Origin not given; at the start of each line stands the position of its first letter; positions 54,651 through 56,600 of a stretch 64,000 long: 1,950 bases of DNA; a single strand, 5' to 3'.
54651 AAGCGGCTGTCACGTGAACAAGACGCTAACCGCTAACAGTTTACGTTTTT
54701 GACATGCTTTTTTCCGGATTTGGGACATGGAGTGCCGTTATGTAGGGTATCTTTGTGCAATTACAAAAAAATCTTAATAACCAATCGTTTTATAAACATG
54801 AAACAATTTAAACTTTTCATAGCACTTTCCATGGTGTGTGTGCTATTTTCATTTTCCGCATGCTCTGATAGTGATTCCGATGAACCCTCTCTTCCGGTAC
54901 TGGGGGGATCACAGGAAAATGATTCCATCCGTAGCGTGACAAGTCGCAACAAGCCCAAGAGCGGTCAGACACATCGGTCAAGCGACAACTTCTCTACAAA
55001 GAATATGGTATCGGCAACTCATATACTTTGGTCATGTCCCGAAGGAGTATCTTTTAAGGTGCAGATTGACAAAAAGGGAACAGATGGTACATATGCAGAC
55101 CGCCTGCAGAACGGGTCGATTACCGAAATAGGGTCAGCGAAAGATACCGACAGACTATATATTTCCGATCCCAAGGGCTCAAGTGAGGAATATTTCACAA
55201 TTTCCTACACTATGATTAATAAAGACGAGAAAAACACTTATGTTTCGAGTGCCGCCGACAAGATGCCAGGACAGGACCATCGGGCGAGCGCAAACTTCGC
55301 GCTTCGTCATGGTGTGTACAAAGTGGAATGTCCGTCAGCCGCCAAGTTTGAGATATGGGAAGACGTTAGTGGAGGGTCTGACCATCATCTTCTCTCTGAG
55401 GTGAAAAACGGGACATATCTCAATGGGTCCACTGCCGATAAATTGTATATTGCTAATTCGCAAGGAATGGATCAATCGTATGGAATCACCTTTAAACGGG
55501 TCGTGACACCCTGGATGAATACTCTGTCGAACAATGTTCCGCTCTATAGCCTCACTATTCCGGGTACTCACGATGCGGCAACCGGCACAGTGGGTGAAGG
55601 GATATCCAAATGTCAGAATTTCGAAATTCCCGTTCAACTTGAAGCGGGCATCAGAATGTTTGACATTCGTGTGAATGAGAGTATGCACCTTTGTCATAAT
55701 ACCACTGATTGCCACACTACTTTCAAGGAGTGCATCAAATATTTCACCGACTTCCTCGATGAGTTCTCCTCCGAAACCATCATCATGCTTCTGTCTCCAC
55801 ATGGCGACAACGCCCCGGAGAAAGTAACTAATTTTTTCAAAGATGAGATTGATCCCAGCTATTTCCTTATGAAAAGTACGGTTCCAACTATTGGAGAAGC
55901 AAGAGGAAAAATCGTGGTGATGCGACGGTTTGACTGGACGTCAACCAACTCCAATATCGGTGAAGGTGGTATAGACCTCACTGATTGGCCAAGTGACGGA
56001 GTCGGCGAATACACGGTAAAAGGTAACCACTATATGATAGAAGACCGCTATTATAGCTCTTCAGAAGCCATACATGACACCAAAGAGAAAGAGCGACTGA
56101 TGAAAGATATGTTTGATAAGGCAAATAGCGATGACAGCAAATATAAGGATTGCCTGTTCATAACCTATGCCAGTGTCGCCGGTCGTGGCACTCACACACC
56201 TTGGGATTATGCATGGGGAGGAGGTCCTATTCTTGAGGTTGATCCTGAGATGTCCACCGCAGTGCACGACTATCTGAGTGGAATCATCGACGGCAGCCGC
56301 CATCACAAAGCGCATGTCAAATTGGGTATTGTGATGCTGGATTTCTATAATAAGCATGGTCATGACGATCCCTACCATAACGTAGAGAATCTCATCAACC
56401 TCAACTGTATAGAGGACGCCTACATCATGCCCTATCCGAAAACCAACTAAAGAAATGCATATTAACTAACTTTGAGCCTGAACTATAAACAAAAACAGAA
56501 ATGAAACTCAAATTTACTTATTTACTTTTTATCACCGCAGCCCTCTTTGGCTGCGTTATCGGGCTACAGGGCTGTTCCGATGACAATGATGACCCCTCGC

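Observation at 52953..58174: TPR-AraC regulator plus tandem surface PI-PLC lipoproteins: candidate inducible host-lipid/GPI-cleaving system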

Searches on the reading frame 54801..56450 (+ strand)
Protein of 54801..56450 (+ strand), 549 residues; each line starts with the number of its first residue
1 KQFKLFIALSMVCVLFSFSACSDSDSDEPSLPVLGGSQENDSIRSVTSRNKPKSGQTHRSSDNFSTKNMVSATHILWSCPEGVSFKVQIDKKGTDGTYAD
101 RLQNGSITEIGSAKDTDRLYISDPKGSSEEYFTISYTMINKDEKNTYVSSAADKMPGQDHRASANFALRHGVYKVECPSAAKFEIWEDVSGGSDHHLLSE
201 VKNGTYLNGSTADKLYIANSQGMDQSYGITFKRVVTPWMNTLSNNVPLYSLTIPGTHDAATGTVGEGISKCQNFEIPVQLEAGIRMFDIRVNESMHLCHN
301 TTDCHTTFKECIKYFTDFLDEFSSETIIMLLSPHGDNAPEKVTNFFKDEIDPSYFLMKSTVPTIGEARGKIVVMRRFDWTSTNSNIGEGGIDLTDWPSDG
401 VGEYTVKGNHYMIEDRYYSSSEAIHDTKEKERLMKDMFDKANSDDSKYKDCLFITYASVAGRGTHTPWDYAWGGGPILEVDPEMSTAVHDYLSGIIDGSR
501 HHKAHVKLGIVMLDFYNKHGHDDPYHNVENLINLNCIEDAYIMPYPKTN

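Call 3: search_protein_families(library=pfam, proteins=[window:54801-56450:+], max_evalue=0.01)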
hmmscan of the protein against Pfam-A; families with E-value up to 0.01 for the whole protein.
window:54801-56450:+ (549 aa): 1 family
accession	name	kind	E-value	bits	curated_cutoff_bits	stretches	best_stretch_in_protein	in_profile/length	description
PF00388.25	PI-PLC-X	-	1.2e-08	35.2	23.1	1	268-376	24-143/144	Phosphatidylinositol-specific phospholipase C, X domain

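Call 4: search_protein_families(library=ncbifam, proteins=[window:54801-56450:+], max_evalue=0.01)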
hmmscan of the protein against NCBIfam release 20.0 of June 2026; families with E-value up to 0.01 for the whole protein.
window:54801-56450:+ (549 aa): 0 families

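Call 6: search_solved_structures(query=window:54801-56450:+, max_evalue=1, show_alignments=2)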
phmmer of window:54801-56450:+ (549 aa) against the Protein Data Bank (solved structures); distinct sequences matched with E-value up to 1: 26.
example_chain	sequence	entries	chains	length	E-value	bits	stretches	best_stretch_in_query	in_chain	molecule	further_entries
3ea1_A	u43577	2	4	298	4.6e-20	74.9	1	237-479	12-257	1-phosphatidylinositol phosphodiesterase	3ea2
2or2_A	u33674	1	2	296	1e-19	73.7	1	237-476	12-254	1-phosphatidylinositol phosphodiesterase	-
1gym_A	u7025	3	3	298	5.3e-19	71.3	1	237-471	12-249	PHOSPHATIDYLINOSITOL-SPECIFIC PHOSPHOLIPASE C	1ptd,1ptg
4ptd_A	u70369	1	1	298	5.6e-19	71.3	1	237-471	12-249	PHOSPHATIDYLINOSITOL-SPECIFIC PHOSPHOLIPASE C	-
3ptd_A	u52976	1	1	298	5.7e-19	71.3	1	237-471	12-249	PHOSPHATIDYLINOSITOL-SPECIFIC PHOSPHOLIPASE C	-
3ea3_A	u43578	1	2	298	6.7e-19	71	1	237-470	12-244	1-phosphatidylinositol phosphodiesterase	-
1t6m_A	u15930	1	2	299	9.6e-19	70.5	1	237-475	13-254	1-phosphatidylinositol phosphodiesterase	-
2ptd_A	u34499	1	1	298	1.3e-18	70.1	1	237-471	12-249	PHOSPHATIDYLINOSITOL-SPECIFIC PHOSPHOLIPASE C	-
7ptd_A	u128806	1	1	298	1.4e-18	69.9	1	237-471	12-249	PHOSPHATIDYLINOSITOL-SPECIFIC PHOSPHOLIPASE C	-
6s2a_A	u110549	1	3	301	4.5e-18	68.3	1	236-471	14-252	1-phosphatidylinositol phosphodiesterase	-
5ptd_A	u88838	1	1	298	1.2e-17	66.9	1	237-471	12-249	PHOSPHATIDYLINOSITOL-SPECIFIC PHOSPHOLIPASE C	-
6ptd_A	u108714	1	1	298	1.7e-17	66.4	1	237-471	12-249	PHOSPHATIDYLINOSITOL-SPECIFIC PHOSPHOLIPASE C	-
4s3g_A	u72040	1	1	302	4.7e-13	51.7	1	237-471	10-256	1-phosphatidylinositol phosphodiesterase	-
3v16_A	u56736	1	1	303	4.7e-13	51.7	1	237-471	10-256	1-phosphatidylinositol phosphodiesterase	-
3v18_A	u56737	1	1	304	4.9e-13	51.6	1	237-471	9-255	1-phosphatidylinositol phosphodiesterase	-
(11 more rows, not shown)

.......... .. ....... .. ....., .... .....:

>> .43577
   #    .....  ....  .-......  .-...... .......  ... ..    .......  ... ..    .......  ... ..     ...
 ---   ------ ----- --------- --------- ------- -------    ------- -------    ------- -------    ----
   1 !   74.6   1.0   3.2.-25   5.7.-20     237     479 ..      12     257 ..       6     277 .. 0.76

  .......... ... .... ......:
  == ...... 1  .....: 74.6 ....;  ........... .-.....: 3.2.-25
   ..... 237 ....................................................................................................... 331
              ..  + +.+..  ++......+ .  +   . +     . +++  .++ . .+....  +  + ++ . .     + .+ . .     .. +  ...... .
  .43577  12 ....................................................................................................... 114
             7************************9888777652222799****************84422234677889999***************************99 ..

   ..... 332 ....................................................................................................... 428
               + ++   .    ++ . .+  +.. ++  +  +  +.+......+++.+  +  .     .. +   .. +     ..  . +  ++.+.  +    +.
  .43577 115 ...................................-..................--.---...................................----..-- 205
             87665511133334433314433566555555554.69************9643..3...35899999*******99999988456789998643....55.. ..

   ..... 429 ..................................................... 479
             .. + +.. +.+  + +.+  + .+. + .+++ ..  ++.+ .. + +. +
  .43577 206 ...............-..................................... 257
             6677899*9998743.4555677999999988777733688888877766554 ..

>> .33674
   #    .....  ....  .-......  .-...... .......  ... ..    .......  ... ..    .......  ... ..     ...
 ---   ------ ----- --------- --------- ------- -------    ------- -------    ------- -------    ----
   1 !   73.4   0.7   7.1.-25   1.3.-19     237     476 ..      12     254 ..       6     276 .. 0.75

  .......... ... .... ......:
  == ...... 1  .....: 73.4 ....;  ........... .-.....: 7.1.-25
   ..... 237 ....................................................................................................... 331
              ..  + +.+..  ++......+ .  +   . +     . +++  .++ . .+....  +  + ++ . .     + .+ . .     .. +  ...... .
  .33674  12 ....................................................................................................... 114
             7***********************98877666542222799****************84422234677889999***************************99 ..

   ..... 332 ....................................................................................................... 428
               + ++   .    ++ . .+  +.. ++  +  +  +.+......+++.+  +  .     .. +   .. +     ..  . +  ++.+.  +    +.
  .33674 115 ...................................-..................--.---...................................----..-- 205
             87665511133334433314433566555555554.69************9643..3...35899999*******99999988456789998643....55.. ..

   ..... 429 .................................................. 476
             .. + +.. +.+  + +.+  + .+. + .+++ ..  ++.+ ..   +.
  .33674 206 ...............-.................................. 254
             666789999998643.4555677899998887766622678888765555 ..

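Call 9: find_homologous_proteins(query=window:54801-56450:+)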
Query window:54801-56450:+ (549 aa): 24 proteins with E <= 0.001 among 3877 candidates.
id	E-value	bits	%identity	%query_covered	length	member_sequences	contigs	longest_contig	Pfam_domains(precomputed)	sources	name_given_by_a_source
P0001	0.0e+0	1267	98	100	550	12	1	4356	PF00388.26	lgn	-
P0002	0.0e+0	1031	79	100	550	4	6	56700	PF00388.26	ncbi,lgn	-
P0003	1.5e-294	996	77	99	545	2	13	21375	PF00388.26,PF26146.1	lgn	-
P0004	1.4e-128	448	43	99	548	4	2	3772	PF00388.26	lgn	-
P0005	1.0e-117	412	42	99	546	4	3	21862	PF00388.26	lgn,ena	-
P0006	2.6e-111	391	39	97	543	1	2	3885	PF00388.26,PF26146.1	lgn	-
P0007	8.4e-111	389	40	97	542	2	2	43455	PF00388.26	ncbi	-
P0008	2.2e-110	388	39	91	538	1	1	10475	PF26146.1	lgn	-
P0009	1.8e-108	382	39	99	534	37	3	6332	PF26146.1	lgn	-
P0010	2.3e-107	378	38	99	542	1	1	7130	-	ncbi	-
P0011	4.4e-105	370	38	97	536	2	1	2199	PF26146.1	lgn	-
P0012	4.2e-103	364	39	99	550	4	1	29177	PF00388.26,PF26146.1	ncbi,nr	ncbi:phosphatidylinositol-specific phospholipase C [Parabacteroides sp. OttesenSCG-928-O15]|nr:phosp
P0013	3.6e-98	348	37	95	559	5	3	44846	PF00388.26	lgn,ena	-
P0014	7.7e-97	343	39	93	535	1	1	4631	PF00388.26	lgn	-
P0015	5.6e-96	340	37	98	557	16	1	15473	PF00388.26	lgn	-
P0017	2.6e-85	305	35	98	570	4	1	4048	PF00388.26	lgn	-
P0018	1.2e-76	277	37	97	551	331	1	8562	PF00388.26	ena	-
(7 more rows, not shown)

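Call 12: find_encoding_contigs(protein=P0002, flank=8000, max_places=3)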
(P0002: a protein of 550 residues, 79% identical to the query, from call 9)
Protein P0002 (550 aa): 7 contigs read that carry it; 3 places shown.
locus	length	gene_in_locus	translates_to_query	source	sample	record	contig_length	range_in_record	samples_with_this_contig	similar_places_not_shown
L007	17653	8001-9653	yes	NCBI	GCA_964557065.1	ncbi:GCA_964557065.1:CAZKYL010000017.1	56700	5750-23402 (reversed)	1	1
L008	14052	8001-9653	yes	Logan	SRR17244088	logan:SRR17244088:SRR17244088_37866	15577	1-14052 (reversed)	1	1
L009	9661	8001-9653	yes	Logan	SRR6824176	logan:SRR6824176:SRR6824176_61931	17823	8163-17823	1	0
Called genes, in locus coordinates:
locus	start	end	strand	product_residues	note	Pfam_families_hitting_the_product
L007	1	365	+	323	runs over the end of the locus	PF04616:Glyco_hydro_43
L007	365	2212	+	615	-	PF07488:Glyco_hydro_67M, PF07477:Glyco_hydro_67C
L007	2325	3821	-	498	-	PF02550:AcetylCoA_hydro, PF04223:CitF (weak), PF13336:AcetylCoA_hyd_C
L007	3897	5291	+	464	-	PF00919:UPF0004, PF04055:Radical_SAM, PF01938:TRAM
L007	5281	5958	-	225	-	PF00027:cNMP_binding, PF13545:HTH_Crp_2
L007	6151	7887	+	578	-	PF13374:TPR_10 (faint), PF13424:TPR_12 (weak), PF12833:HTH_18, PF00165:HTH_AraC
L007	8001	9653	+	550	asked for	PF00388:PI-PLC-X (weak)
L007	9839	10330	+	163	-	PF18962:Por_Secre_tail (weak)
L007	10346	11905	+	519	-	PF07603:Lcl_C (weak)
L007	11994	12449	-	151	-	PF00583:Acetyltransf_1, PF13673:Acetyltransf_10, PF13508:Acetyltransf_7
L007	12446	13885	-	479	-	PF00501:AMP-binding, PF13193:AMP-binding_C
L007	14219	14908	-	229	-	PF16255:Lipase_GDSL_lke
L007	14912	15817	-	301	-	-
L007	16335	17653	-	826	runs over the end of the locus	PF17764:PriA_3primeBD, PF00270:DEAD, PF04851:ResIII, PF18319:Zn_ribbon_PriA, PF00271:Helicase_C (weak), PF18074:PriA_C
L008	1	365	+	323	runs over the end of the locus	PF04616:Glyco_hydro_43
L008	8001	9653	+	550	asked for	PF00388:PI-PLC-X (weak)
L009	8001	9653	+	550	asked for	PF00388:PI-PLC-X (weak)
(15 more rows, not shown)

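Call 13: find_encoding_contigs(protein=P0007, flank=8000, max_places=2)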
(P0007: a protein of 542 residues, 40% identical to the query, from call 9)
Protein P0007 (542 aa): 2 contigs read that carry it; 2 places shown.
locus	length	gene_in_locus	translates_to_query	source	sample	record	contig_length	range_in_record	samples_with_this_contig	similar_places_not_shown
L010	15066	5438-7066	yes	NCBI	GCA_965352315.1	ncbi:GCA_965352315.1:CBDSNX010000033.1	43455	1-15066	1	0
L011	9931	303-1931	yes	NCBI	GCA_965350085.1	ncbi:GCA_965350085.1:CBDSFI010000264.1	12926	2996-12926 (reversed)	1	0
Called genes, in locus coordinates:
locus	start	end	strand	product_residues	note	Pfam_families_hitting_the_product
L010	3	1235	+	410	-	?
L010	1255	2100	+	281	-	PF05107:Cas_Cas7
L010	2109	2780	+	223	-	PF01930:Cas_Cas4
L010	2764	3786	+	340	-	PF01867:Cas_Cas1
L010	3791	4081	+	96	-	PF09827:CRISPR_Cas2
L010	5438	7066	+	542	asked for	PF00388:PI-PLC-X (weak)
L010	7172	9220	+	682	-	PF00133:tRNA-synt_1, PF01406:tRNA-synt_1e (faint), PF09334:tRNA-synt_1g, PF08264:Anticodon_1 (weak), PF19303:Anticodon_3, PF01588:tRNA_bind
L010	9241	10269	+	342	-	PF00710:Asparaginase, PF17763:Asparaginase_C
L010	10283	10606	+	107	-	-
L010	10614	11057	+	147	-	PF00692:dUTPase, PF22769:DCD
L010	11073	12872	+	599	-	PF14559:TPR_19 (faint), PF23914:TPR_CcmH_CycH (faint), PF00515:TPR_1 (faint), PF13414:TPR_11 (faint), PF13428:TPR_14 (faint), PF07719:TPR_2 (weak)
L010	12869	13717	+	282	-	PF14125:DUF4292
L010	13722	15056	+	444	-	PF01551:Peptidase_M23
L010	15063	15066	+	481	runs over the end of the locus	PF01943:Polysacc_synt, PF13440:Polysacc_synt_3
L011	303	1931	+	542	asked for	PF00388:PI-PLC-X (weak)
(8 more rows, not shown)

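Call 14: find_encoding_contigs(protein=P0012, flank=8000, max_places=2)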
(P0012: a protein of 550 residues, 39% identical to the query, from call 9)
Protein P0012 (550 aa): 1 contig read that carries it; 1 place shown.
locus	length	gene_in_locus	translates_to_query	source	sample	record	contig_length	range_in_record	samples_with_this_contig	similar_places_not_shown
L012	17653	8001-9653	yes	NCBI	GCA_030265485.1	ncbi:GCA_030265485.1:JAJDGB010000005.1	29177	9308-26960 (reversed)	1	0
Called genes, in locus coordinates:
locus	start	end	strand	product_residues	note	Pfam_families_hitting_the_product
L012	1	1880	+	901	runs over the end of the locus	PF13620:CarboxypepD_reg, PF13715:CarbopepD_reg_2, PF07715:Plug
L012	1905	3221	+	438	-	-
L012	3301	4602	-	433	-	PF00672:HAMP (weak), PF00989:PAS (faint), PF13188:PAS_8 (faint), PF02518:HATPase_c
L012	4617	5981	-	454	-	PF00072:Response_reg, PF00158:Sigma54_activat, PF14532:Sigma54_activ_2, PF00004:AAA (weak), PF25601:AAA_lid_14, PF02954:HTH_8, PF18024:HTH_50 (weak)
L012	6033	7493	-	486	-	PF02321:OEP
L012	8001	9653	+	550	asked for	PF00388:PI-PLC-X, PF26146:PI-PLC_X (faint)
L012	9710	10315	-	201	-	-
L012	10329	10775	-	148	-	PF04542:Sigma70_r2, PF08281:Sigma70_r4_2, PF04545:Sigma70_r4 (weak)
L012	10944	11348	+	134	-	PF04519:Bactofilin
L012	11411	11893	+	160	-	PF04519:Bactofilin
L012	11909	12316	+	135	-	PF04519:Bactofilin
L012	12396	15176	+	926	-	PF00989:PAS (faint), PF01590:GAF (weak), PF13185:GAF_2, PF08448:PAS_4 (faint), PF08447:PAS_3 (weak), PF00512:HisKA, PF02518:HATPase_c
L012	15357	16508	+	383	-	PF00535:Glycos_transf_2, PF09835:DUF2062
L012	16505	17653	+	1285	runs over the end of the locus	PF03176:MMPL, PF01553:Acyltransferase, PF00891:Methyltransf_2 (weak), PF05175:MTS (weak), PF08241:Methyltransf_11, PF08242:Methyltransf_12, PF13649:Methyltransf_25, PF13847:Methyltransf_31 (weak), +2 more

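Call 24: search_protein_families(library=pfam, proteins=[L007:9839-10330:+, L007:10346-11905:+], max_evalue=0.001)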
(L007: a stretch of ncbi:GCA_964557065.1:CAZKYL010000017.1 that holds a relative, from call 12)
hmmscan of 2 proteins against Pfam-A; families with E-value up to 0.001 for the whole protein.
L007:9839-10330:+ (163 aa): 1 family
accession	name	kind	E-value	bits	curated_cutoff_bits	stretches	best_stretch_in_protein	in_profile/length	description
PF18962.6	Por_Secre_tail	-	2.5e-07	31.3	27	1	108-155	18-66/75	Secretion system C-terminal sorting domain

L007:10346-11905:+ (519 aa): 2 families
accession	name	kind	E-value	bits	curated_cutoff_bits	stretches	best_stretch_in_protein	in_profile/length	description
PF07603.17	Lcl_C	-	1.3e-10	42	34.9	1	104-232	20-116/117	Lcl C-terminal domain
PF16656.11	Pur_ac_phosph_N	-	3.1e-05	24.9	30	1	262-321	18-80/93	Purple acid Phosphatase, N-terminal domain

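Call 28: find_related_loci(query=A1, collection=genome_contigs, flank=6000)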
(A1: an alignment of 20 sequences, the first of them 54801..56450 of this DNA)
Query A1 (549 aa) in genome_contigs; peptide patterns used: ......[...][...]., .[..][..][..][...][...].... (x = any residue, [..] = any of these).
599 stretches matched a pattern (row limit reached: there are more); 547 encode a relative of the query (tblastn E <= 1e-3); the best 80 are kept; 80 distinct loci.
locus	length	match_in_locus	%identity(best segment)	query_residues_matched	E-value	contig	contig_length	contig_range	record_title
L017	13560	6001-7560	42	4-538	4e-118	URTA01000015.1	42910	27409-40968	uncultured Porphyromonadaceae bacterium isolate UMGS1318 genome assembly, contig: NODE_175_length_42910_cov_5.649632, wh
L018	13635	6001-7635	37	1-544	2e-101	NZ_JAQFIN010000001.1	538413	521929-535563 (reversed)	Parabacteroides sp. PF5-6 Ga0505163_01, whole genome shotgun sequence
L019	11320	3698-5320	35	1-539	4e-82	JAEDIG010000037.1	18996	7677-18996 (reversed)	MAG: Bacteroidaceae bacterium isolate MAG156 NODE_2887_length_18996_cov_5.836915, whole genome shotgun sequence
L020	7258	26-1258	37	116-535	3e-77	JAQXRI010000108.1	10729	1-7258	MAG: Prevotellaceae bacterium isolate SUG1453 k141_466958, whole genome shotgun sequence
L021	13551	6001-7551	40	20-539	3e-109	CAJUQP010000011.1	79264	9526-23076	MAG TPA_asm: uncultured Muribaculaceae bacterium isolate MGBC152290 genome assembly, contig: MGBC152290.11, whole genome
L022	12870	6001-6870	35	238-535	7e-43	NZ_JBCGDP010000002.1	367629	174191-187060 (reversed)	Flavobacterium polysaccharolyticum strain N6 NODE_2_length_367629_cov_86.985358, whole genome shotgun sequence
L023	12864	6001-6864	34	238-522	5e-41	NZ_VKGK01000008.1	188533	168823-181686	Shewanella hanedai strain JCM 20706 NODE_8_length_188533_cov_43.989364, whole genome shotgun sequence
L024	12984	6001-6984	31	204-535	2e-38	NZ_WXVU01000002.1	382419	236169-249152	Chryseobacterium sp. c4a scaffold_1, whole genome shotgun sequence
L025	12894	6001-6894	33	235-535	1e-38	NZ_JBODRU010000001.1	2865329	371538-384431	Chryseobacterium sp. JK1 JK1_1, whole genome shotgun sequence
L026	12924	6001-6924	31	222-535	2e-38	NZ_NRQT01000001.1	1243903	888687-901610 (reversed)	Chryseobacterium sp. CH25 NODE_1_length_1243903_cov_343.386_ID_1, whole genome shotgun sequence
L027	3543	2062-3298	33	238-535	3e-36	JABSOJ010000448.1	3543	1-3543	MAG: Alteromonadaceae bacterium isolate DT_5 DT-Alteromonadaceae-2_scaffold_450, whole genome shotgun sequence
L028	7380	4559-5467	30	207-522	6e-30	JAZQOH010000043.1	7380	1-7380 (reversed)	MAG: Prevotella sp. isolate T1900045243_TH20190013.MAGScoT_cleanbin_000031 SGB_5589_k141_1235864, whole genome shotgun s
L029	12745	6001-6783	33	238-520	4e-29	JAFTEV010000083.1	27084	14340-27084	MAG: Bacteroidaceae bacterium isolate RGIG3754 Roe_deer_Abomasum-1__c2658, whole genome shotgun sequence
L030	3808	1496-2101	37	238-422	1e-26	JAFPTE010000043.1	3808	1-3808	MAG: Oscillospiraceae bacterium isolate RGIG1452 Dairy_cattle_Rumen.Co__c1270934, whole genome shotgun sequence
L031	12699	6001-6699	32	238-461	2e-26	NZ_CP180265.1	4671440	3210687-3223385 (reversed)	Chryseobacterium sp. MMS23-Vi53 chromosome, complete genome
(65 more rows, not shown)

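Call 29: predict_structure(alignment_id=A1)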
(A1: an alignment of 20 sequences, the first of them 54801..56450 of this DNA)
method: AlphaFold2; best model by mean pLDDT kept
length: 549 residues; sequences in the alignment: 20
mean_pLDDT: 86.8   pTM: 0.82
mean pLDDT of the five models: 86.8, 86.1, 85.8, 85.4, 83.6
residues with pLDDT >= 90: 315; 70-90: 182; 50-70: 31; < 50: 21
segments of 3 or more residues with pLDDT < 50: 15-29, 33-37
pLDDT, mean of each block of 10 residues (from residue 1): 55 47 40 52 89 88 90 92 92 87 93 91 91 91 91 87 89 91 93 88 91 91 90 90 94 91 81 89 94 91 90 97 97 94 96 96 97 96 91 88 91 85 84 95 91 92 86 73 93 82 82 88 90 80 85
secondary structure, 60 per line:
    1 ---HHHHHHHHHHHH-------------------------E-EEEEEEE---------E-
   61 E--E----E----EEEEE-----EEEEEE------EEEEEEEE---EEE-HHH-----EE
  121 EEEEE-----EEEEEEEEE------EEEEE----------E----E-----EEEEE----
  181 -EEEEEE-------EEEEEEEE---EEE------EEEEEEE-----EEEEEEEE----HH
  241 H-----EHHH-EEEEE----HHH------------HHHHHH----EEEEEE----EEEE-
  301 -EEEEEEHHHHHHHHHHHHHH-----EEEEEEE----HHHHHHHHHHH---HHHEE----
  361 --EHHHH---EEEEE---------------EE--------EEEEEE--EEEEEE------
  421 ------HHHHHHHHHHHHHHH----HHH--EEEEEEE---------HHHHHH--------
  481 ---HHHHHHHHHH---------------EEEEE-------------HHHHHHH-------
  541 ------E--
elements in order: H4-15 E43-49 E74-78 E84-89 E96-103 E107-109 E119-125 E131-139 E146-150 E172-176 E182-187 E195-202 E206-208 E215-221 E227-234 E252-256 H276-281 E286-291 E296-299 E302-307 H308-321 E327-333 H338-348 H364-367 E371-375 E401-406 E409-414 H427-441 E451-457 H467-472 H484-493 E509-513 H527-533

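Call 36: fold_search(model_id=the predicted structure, library=pdb)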
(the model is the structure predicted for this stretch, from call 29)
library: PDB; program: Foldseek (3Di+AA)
matches with E <= 10: 1004; with E <= 0.001: 27
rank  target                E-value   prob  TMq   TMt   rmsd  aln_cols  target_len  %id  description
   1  3ptd                  5.9e-18  1.00  0.43  0.76   3.8       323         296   24  PHOSPHATIDYLINOSITOL-SPECIFIC PHOSPHOLIPASE C MUTANT D274S (released 1998-01-21)
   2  1t6m_A                1.2e-17  1.00  0.43  0.77   3.6       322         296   25  X-ray Structure of the R70D PI-PLC enzyme: Insight into the role of calcium and surrounding amino acids on active site (released 2005-08-16)
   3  4s3g                  1.6e-17  1.00  0.44  0.78   3.8       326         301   20  Structure of the F249X mutant of Phosphatidylinositol-specific phospholipase C from Staphylococcus aureus (released 2015-07-01)
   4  6ptd                  2.5e-17  1.00  0.43  0.76   3.8       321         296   24  PHOSPHATIDYLINOSITOL-SPECIFIC PHOSPHOLIPASE C MUTANT H32L (released 1998-01-21)
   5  6s2a_A                3.5e-17  1.00  0.43  0.76   3.5       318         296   25  PI PLC mutant H82A (released 2019-07-31)
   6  7ptd                  6.3e-17  1.00  0.41  0.73   4.0       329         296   23  PHOSPHATIDYLINOSITOL-SPECIFIC PHOSPHOLIPASE C MUTANT R163K (released 1998-01-21)
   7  2ptd                  7.1e-17  1.00  0.42  0.75   3.9       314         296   25  PHOSPHATIDYLINOSITOL-SPECIFIC PHOSPHOLIPASE C MUTANT D198E (released 1998-01-21)
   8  4ptd                  9.5e-17  1.00  0.43  0.76   3.8       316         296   25  PHOSPHATIDYLINOSITOL-SPECIFIC PHOSPHOLIPASE C MUTANT D274N (released 1998-01-21)
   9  4i8y                  1.5e-16  1.00  0.45  0.78   3.7       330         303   22  Structure of the unliganded N254Y/H258Y mutant of the phosphatidylinositol-specific phospholipase C from S. aureus (released 2013-04-10)
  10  3ea3_A                1.6e-16  1.00  0.42  0.74   3.9       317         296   25  Crystal Structure of the Y246S/Y247S/Y248S/Y251S Mutant of Phosphatidylinositol-Specific Phospholipase C from Bacillus (released 2009-04-14)
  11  4rv3                  1.8e-16  1.00  0.45  0.78   3.7       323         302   21  Crystal structure of a pentafluoro-Phe incorporated Phosphatidylinositol-specific phospholipase C (H258X)from Staphyloco (released 2015-07-01)
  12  3v16                  1.8e-16  1.00  0.44  0.76   3.9       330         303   21  An intramolecular pi-cation latch in phosphatidylinositol-specific phospholipase C from S.aureus controls substrate acce (released 2012-04-04)
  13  4i90                  1.8e-16  1.00  0.43  0.75   4.2       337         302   21  Structure of the N254Y/H258Y mutant of the phosphatidylinositol-specific phospholipase C from S. aureus bound to choline (released 2013-04-10)
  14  3v1h                  2.3e-16  1.00  0.43  0.74   4.2       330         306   21  Structure of the H258Y mutant of Phosphatidylinositol-specific phospholipase C from Staphylococcus aureus (released 2012-04-04)
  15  1ptd                  2.8e-16  1.00  0.42  0.74   4.1       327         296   23  PHOSPHATIDYLINOSITOL-SPECIFIC PHOSPHOLIPASE C (released 1996-07-11)
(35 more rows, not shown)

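Call 59: find_encoding_contigs(protein=P0017, flank=6000, max_places=3)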
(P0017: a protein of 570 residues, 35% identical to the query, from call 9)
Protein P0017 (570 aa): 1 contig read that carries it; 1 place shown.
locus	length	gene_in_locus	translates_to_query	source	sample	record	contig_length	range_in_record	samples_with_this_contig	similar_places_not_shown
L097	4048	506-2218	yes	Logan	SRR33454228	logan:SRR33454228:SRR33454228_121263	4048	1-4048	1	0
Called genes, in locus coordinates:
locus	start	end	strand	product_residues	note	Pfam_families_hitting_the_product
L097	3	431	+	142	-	?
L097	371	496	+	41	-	-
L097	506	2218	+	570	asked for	PF00388:PI-PLC-X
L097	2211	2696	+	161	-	-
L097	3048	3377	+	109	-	-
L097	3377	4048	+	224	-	?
